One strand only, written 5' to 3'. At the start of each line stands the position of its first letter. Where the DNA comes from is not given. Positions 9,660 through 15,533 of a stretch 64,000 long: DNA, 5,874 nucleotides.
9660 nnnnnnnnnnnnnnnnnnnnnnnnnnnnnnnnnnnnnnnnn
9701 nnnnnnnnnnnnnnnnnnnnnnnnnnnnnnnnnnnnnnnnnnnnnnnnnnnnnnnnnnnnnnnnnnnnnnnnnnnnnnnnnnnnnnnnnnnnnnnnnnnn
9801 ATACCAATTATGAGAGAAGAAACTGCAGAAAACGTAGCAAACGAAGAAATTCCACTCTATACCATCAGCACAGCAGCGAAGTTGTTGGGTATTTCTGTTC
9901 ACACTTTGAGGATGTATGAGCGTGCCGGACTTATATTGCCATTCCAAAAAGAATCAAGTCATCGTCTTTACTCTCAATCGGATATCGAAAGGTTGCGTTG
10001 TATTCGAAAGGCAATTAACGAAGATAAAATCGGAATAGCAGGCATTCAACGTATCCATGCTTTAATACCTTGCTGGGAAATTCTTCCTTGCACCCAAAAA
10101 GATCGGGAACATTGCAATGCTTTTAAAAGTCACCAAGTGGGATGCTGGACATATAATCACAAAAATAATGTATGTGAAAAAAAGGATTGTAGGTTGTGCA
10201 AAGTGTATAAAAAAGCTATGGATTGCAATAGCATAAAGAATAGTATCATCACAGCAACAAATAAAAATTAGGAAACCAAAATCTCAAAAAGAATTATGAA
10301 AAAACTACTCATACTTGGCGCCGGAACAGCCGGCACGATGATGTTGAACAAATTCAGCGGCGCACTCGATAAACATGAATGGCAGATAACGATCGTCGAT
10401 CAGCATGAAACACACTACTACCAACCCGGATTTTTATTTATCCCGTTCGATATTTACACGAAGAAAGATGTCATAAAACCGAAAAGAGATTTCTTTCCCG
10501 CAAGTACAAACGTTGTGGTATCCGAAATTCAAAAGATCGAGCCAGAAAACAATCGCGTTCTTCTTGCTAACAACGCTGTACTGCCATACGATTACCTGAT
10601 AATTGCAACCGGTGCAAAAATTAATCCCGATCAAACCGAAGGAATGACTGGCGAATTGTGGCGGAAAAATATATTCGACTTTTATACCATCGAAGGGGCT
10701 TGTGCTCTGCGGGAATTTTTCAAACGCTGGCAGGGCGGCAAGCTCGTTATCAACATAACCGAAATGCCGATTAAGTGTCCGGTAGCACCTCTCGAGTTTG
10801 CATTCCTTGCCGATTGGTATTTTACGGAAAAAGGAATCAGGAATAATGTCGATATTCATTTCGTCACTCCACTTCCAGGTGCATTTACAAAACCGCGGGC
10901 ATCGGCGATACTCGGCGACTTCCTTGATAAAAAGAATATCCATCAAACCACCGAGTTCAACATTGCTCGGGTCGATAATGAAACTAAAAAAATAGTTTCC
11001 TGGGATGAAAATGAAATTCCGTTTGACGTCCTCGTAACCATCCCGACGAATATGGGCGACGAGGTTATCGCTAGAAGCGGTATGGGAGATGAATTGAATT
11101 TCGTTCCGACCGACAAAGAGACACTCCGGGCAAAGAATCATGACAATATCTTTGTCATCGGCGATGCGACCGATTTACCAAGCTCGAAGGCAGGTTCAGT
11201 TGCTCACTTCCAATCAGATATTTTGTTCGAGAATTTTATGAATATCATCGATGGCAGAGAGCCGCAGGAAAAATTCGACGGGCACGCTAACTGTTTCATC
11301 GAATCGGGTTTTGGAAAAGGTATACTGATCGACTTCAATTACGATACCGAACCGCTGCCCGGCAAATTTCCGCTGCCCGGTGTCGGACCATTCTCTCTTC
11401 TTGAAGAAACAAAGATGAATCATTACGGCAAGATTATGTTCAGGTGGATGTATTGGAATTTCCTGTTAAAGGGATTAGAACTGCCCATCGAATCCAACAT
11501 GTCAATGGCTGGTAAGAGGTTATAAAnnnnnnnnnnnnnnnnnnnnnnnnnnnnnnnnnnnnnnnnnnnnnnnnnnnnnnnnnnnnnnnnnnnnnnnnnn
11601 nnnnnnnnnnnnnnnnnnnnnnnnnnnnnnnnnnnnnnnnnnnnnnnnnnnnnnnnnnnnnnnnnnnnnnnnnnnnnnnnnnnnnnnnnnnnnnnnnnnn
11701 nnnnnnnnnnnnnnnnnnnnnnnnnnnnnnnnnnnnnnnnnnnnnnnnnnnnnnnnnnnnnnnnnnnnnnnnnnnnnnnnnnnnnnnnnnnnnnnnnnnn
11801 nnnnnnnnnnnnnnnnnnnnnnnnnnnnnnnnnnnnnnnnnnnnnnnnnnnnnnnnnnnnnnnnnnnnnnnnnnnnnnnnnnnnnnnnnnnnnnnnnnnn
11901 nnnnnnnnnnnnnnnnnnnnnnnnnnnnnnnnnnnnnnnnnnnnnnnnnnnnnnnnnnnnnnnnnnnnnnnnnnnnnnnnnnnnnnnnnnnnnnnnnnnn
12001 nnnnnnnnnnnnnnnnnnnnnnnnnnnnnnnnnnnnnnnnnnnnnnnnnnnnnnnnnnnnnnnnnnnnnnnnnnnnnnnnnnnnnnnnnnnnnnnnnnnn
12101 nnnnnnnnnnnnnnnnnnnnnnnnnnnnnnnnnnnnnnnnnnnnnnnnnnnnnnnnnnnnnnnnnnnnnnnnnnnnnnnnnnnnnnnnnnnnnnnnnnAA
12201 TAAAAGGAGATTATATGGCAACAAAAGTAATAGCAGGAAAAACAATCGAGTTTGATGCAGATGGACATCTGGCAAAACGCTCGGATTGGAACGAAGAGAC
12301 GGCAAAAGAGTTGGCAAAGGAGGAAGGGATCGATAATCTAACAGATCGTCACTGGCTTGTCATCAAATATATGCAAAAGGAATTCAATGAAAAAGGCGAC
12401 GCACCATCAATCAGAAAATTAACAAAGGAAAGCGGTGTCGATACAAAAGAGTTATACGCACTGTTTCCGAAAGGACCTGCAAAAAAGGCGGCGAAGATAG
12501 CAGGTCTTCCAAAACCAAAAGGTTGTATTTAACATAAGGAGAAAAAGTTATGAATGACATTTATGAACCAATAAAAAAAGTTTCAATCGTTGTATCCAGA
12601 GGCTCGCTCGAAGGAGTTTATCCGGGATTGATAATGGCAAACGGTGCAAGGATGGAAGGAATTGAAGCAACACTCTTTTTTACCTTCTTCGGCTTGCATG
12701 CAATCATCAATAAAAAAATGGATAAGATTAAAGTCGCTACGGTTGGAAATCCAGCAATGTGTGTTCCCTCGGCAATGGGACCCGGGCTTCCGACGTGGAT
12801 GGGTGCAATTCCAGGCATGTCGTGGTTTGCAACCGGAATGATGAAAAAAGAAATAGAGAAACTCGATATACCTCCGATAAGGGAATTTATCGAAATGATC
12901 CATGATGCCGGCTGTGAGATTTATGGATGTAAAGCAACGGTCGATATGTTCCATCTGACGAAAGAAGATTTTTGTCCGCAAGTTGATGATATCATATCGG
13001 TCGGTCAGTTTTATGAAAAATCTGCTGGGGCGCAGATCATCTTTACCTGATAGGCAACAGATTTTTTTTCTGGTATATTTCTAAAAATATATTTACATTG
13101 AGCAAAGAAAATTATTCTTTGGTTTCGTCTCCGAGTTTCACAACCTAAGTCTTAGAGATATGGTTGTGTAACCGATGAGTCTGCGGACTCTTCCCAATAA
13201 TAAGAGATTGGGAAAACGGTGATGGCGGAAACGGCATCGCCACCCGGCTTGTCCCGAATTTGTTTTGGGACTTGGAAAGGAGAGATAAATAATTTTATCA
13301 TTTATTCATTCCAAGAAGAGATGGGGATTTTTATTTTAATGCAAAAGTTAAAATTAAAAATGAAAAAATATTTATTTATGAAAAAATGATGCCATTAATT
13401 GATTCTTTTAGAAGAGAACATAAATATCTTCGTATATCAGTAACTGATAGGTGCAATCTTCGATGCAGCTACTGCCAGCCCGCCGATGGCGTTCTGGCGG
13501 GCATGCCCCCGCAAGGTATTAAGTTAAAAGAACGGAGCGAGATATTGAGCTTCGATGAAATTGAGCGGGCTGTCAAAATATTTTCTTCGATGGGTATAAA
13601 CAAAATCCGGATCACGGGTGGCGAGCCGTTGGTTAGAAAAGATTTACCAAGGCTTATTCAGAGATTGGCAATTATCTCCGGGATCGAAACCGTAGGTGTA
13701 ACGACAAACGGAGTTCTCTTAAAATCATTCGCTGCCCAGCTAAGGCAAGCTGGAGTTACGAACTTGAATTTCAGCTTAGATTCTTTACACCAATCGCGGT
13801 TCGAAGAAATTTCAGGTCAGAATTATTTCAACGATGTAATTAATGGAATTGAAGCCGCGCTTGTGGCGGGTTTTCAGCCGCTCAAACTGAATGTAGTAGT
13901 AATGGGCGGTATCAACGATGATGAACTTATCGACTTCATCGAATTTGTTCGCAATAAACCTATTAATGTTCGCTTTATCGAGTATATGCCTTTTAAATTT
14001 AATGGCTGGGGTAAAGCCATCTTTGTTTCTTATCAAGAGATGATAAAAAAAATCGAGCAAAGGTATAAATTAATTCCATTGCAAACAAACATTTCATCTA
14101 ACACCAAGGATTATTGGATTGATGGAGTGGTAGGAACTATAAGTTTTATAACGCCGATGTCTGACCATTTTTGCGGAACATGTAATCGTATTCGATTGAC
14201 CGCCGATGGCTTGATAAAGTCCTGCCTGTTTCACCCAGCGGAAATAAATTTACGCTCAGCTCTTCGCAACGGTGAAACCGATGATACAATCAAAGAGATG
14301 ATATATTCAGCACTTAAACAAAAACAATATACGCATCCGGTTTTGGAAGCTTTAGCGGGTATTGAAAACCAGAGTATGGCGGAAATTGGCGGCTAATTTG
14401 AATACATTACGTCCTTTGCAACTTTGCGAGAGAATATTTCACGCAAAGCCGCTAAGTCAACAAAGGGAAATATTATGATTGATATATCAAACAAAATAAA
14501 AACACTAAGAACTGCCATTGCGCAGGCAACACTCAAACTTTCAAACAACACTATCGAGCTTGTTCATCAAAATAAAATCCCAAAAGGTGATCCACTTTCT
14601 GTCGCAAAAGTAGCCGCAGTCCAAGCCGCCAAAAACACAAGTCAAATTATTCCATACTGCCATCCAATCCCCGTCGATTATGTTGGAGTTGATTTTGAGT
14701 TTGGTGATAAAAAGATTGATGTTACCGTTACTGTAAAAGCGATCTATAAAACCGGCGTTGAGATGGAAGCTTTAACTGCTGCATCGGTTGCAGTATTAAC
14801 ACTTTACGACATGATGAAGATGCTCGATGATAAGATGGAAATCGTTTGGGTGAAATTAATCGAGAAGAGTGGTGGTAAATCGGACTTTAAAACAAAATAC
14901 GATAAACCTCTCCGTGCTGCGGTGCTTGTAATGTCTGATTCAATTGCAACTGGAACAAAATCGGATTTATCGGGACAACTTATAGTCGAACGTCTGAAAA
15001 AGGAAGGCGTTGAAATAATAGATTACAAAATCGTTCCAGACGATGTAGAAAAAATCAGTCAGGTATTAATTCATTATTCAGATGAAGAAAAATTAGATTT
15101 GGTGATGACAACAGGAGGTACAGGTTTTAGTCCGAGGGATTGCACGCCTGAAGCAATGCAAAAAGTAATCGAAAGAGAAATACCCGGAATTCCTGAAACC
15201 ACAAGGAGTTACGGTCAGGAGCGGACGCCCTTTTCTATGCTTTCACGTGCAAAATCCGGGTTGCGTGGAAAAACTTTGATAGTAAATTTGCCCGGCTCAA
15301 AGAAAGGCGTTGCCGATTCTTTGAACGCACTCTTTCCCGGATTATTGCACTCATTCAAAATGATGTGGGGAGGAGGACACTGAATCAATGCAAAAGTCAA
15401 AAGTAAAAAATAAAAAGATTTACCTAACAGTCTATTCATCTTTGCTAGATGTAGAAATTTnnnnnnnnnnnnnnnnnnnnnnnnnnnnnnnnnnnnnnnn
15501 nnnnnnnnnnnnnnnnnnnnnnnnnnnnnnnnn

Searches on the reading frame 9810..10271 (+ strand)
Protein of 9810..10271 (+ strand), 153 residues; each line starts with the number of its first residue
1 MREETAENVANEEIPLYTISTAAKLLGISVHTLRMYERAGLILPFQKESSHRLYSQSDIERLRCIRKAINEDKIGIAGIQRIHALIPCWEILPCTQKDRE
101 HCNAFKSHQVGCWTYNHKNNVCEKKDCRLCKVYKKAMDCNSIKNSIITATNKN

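Call 85: search_protein_families(library=pfam, proteins=[window:9810-10271:+], max_evalue=0.00001)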
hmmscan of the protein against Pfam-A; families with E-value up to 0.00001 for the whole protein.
window:9810-10271:+ (153 aa): 3 families
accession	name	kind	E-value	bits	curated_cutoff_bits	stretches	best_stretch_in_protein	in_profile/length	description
PF13411.12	MerR_1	-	1.5e-16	60.6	21.6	1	17-82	1-65/69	MerR HTH family regulatory protein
PF00376.29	MerR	-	4.1e-10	39.8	28.2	1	18-54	1-38/38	MerR family regulatory protein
PF12728.13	HTH_17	-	6.1e-07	30.1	27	1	16-62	1-46/51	Helix-turn-helix domain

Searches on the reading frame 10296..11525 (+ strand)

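Call 85: search_protein_families(library=pfam, proteins=[window:10296-11525:+], max_evalue=0.00001)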
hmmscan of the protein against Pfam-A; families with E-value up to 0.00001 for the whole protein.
window:10296-11525:+ (409 aa): 1 family
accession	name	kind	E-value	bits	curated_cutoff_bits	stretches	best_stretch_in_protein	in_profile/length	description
PF07992.20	Pyr_redox_2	-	2.3e-11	44.1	26.1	0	3-123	2-120/291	Pyridine nucleotide-disulphide oxidoreductase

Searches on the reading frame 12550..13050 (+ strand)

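Call 86: search_protein_families(library=pfam, proteins=[window:12550-13050:+], max_evalue=0.00001)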
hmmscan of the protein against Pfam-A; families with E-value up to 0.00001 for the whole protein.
window:12550-13050:+ (166 aa): 1 family
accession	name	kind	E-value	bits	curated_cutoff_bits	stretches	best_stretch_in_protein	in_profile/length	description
PF13686.11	DrsE_2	-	2.1e-30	106.2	25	1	9-163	3-153/156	DsrE/DsrF/DrsH-like family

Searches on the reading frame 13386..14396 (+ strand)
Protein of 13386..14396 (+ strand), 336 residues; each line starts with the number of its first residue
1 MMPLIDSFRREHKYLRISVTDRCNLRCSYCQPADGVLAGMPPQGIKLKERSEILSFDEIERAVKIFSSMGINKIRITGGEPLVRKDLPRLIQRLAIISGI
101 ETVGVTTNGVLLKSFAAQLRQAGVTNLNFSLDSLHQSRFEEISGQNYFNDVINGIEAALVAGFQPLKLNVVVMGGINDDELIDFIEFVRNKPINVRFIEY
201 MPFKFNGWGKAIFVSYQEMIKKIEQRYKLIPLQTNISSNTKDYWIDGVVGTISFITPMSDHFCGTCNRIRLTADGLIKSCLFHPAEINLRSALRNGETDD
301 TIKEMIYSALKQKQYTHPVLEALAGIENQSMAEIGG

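Call 86: search_protein_families(library=pfam, proteins=[window:13386-14396:+], max_evalue=0.00001)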
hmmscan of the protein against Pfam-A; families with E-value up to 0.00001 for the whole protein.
window:13386-14396:+ (336 aa): 2 families
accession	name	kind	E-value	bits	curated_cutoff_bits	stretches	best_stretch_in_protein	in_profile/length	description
PF06463.18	Mob_synth_C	-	1.7e-37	128.7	37.4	1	193-317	1-126/128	Molybdenum Cofactor Synthesis C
PF04055.27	Radical_SAM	-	4.5e-34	118.4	29.5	1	17-188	1-166/166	Radical SAM superfamily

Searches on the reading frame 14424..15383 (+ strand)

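Call 86: search_protein_families(library=pfam, proteins=[window:14424-15383:+], max_evalue=0.00001)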
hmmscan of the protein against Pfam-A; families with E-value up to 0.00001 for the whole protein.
window:14424-15383:+ (319 aa): 2 families
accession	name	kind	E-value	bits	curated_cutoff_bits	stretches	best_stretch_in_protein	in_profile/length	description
PF01967.27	MoaC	-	2.1e-49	167.4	27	1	18-151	1-136/136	MoaC family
PF00994.29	MoCF_biosynth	-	1.4e-31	109.6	26.6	1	166-307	1-142/144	Probable molybdopterin binding domain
